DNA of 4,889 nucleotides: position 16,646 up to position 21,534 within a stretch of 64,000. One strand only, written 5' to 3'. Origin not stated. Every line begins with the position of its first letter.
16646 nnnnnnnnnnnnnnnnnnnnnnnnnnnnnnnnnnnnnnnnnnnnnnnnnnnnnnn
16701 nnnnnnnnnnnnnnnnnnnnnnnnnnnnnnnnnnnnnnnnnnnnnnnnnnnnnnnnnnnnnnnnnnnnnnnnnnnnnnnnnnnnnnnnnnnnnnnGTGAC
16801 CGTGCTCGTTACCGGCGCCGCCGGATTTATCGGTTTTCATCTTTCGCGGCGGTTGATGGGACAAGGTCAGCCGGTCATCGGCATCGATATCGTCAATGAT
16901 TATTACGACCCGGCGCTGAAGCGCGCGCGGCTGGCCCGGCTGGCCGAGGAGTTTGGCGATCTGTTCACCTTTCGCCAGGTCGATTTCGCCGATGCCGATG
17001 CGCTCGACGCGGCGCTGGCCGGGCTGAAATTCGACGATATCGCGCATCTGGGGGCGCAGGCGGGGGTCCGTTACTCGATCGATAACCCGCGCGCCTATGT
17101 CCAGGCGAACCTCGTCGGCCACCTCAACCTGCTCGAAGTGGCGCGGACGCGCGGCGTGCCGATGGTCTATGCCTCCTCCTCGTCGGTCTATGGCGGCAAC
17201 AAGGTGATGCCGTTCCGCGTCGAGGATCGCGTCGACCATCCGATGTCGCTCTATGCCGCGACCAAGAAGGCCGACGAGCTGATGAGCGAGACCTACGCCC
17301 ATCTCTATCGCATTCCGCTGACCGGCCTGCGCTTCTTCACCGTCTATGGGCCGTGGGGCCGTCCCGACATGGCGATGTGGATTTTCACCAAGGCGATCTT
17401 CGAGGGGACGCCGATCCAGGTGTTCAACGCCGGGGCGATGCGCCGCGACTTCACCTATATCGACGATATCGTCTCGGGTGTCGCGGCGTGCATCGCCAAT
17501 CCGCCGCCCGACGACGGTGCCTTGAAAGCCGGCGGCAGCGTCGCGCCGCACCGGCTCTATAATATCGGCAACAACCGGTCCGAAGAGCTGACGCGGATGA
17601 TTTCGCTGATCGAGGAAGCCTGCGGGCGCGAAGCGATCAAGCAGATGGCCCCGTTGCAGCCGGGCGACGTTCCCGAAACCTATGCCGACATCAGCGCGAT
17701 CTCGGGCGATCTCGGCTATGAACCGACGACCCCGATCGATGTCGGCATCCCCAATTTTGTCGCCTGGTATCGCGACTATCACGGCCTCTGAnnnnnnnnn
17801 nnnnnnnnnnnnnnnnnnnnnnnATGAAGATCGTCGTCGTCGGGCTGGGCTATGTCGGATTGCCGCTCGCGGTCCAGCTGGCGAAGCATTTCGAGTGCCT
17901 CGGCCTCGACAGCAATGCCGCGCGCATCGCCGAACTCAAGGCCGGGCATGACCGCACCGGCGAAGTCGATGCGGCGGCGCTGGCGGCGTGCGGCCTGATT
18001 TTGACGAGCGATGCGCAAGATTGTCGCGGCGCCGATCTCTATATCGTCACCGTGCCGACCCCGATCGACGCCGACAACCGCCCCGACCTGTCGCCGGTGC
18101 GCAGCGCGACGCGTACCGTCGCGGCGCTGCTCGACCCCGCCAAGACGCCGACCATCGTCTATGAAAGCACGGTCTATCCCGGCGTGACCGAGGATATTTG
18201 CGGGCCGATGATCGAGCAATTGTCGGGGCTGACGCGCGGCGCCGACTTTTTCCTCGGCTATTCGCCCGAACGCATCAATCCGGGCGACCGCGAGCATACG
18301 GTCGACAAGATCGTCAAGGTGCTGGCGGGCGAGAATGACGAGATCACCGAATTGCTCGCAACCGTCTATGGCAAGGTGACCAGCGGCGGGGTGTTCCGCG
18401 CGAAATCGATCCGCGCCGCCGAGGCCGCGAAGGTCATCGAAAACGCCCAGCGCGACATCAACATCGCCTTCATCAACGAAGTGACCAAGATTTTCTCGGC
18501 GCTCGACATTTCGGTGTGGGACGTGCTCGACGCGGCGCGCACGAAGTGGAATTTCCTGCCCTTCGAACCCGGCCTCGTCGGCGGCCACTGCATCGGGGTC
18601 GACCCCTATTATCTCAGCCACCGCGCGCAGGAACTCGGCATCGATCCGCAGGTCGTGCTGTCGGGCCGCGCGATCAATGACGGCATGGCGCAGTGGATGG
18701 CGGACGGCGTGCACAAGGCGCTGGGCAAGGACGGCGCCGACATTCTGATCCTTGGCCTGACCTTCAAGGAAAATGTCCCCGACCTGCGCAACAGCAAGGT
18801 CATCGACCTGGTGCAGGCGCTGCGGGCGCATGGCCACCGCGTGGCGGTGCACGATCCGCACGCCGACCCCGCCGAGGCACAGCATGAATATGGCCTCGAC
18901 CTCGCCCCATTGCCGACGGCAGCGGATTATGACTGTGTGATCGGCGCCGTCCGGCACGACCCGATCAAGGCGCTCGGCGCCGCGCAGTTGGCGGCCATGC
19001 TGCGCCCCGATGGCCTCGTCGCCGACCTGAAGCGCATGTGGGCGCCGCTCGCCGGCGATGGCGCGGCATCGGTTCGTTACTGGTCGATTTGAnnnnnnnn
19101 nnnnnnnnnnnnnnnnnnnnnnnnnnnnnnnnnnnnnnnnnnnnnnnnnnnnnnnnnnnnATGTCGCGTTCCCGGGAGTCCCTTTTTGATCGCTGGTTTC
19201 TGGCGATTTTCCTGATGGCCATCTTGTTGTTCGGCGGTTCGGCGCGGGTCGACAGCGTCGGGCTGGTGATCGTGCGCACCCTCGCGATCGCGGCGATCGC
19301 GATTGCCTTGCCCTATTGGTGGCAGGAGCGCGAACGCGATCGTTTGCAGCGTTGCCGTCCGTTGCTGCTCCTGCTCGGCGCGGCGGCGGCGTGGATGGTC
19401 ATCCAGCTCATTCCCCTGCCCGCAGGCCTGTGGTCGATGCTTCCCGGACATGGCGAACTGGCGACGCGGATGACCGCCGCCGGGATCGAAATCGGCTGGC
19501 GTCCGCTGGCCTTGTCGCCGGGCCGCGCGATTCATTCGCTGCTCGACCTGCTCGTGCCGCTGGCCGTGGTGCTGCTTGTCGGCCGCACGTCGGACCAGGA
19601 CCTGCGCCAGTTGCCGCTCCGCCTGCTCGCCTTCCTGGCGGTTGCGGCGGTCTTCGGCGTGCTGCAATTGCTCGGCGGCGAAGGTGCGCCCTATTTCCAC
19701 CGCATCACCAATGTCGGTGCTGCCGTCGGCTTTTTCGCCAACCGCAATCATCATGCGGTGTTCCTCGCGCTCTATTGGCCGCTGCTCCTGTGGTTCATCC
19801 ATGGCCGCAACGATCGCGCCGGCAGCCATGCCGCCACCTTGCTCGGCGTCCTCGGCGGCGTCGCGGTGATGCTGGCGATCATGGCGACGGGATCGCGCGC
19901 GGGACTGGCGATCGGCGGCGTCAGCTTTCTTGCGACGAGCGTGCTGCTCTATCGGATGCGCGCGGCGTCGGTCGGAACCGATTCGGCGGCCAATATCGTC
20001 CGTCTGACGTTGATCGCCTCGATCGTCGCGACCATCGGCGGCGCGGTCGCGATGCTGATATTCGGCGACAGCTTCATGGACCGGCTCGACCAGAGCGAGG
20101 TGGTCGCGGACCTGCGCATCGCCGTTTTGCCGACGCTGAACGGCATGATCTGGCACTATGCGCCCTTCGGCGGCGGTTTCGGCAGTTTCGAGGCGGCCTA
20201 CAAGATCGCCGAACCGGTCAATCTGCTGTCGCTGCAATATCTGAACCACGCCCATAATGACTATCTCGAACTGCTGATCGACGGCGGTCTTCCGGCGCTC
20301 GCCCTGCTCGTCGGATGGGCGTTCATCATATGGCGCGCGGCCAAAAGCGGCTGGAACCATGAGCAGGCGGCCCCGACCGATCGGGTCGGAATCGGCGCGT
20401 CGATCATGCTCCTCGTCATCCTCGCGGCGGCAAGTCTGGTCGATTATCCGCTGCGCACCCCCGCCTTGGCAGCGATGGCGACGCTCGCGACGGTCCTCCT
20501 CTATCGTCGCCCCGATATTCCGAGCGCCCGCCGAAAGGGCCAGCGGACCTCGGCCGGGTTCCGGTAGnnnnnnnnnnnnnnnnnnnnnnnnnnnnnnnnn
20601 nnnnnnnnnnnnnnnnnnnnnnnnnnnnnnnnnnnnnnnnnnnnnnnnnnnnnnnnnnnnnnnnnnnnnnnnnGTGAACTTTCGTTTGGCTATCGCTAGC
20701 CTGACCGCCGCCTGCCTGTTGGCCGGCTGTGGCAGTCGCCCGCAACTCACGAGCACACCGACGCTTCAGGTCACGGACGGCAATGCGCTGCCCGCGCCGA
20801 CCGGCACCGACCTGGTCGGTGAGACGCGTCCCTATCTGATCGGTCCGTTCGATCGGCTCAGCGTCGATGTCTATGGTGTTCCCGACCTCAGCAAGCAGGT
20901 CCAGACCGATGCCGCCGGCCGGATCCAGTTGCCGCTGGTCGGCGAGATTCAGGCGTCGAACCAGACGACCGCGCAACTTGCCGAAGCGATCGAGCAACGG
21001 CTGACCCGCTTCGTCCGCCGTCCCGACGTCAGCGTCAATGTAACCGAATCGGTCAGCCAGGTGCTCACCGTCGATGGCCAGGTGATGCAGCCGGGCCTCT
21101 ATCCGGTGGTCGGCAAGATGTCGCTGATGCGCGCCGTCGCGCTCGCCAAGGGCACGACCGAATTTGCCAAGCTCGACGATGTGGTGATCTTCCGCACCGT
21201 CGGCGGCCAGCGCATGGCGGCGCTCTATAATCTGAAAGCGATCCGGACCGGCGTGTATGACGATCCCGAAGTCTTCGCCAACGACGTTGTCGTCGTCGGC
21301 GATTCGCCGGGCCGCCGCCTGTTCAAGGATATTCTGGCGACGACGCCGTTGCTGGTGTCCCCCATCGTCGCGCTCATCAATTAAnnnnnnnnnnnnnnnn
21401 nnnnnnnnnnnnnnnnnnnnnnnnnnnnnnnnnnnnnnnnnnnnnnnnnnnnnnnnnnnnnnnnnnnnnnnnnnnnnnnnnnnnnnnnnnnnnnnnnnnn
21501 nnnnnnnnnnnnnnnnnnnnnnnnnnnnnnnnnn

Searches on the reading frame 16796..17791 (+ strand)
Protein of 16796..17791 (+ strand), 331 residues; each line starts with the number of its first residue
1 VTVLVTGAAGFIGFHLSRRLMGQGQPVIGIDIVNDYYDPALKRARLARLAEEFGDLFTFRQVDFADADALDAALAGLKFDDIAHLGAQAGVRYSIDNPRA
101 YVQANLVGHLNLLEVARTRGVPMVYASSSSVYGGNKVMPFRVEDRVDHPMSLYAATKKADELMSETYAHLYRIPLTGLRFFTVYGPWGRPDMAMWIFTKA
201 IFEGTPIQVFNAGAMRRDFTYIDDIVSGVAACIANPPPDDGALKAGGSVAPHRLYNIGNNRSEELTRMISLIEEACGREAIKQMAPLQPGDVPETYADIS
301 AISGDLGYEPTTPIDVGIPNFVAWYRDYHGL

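Call 89: search_protein_families(library=pfam, proteins=[window:16796-17791:+], max_evalue=0.0001)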
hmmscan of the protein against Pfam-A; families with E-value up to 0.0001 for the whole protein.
window:16796-17791:+ (331 aa): 6 families
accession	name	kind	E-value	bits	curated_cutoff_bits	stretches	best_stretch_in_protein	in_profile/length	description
PF16363.11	GDP_Man_Dehyd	-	4.1e-49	168.3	27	1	4-318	1-329/332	GDP-mannose 4,6 dehydratase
PF01370.27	Epimerase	-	4.4e-49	167.5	20.9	1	3-236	1-228/240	NAD dependent epimerase/dehydratase family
PF04321.23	RmlD_sub_bind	-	8.9e-17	61.5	27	1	1-211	1-177/287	RmlD substrate binding domain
PF01073.25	3Beta_HSD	-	2.6e-10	40.3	22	1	4-162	1-156/280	3-beta hydroxysteroid dehydrogenase/isomerase family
PF02719.21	Polysacc_synt_2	-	5.1e-07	29.6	20.2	1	3-226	1-210/293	Polysaccharide biosynthesis protein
PF00106.31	adh_short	-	1.3e-06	28.5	26.6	1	2-113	2-116/195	short chain dehydrogenase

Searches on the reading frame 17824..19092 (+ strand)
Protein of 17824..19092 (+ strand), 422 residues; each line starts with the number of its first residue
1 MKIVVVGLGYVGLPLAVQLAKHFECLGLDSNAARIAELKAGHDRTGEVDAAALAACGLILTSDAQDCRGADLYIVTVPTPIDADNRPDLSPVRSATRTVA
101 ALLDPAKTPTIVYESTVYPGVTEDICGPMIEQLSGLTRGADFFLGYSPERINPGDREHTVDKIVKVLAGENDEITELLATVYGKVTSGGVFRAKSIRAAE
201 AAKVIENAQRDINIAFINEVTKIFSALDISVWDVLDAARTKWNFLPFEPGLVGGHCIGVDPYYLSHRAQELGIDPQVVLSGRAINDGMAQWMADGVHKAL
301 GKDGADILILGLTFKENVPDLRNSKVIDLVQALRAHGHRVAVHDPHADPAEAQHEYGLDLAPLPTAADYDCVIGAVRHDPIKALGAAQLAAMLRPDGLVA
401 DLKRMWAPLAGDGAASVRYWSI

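Call 89: search_protein_families(library=pfam, proteins=[window:17824-19092:+], max_evalue=0.0001)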
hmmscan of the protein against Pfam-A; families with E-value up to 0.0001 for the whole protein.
window:17824-19092:+ (422 aa): 3 families
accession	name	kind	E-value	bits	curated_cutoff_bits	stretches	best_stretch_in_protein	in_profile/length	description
PF03721.20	UDPG_MGDP_dh_N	-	8.2e-30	104.2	27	1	1-176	1-181/187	UDP-glucose/GDP-mannose dehydrogenase family, NAD binding domain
PF00984.24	UDPG_MGDP_dh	-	4.9e-24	84.7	25.4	1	197-286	1-93/94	UDP-glucose/GDP-mannose dehydrogenase family, central domain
PF03720.21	UDPG_MGDP_dh_C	-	1.4e-21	77.3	30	1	308-407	1-102/103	UDP-glucose/GDP-mannose dehydrogenase family, UDP binding domain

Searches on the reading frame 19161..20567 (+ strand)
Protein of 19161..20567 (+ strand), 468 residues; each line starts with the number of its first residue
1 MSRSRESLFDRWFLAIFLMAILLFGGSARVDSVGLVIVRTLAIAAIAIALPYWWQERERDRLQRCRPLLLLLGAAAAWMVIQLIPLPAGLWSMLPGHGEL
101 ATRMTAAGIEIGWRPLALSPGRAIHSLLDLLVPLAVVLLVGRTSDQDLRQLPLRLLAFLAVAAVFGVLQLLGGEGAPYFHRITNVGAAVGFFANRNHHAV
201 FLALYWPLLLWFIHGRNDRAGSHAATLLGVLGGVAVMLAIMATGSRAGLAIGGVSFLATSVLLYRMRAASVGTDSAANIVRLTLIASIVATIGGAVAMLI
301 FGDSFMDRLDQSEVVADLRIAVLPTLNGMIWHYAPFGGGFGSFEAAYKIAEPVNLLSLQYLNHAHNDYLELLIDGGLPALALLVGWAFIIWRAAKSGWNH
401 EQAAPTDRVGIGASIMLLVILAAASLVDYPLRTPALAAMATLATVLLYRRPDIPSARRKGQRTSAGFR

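Call 89: search_protein_families(library=pfam, proteins=[window:19161-20567:+], max_evalue=0.0001)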
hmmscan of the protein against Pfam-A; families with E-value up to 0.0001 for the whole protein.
window:19161-20567:+ (468 aa): 1 family
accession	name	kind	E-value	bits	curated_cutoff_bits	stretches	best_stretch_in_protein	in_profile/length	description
PF04932.20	Wzy_C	-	1.7e-14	54.3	31.7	1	234-384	4-149/149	O-Antigen ligase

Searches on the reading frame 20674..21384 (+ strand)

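Call 89: search_protein_families(library=pfam, proteins=[window:20674-21384:+], max_evalue=0.0001)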
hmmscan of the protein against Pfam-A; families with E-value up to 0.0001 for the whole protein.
window:20674-21384:+ (236 aa): 3 families
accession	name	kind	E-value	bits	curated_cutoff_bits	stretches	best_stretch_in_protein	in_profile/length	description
PF02563.21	Poly_export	-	9.1e-23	80.7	28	1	50-124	3-77/77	Polysaccharide biosynthesis/export protein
PF10531.15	SLBB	-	1e-07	32.1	27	1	131-181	2-52/55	SLBB domain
PF22461.2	SLBB_2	-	4.8e-05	23.8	27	0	131-207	3-78/79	SLBB domain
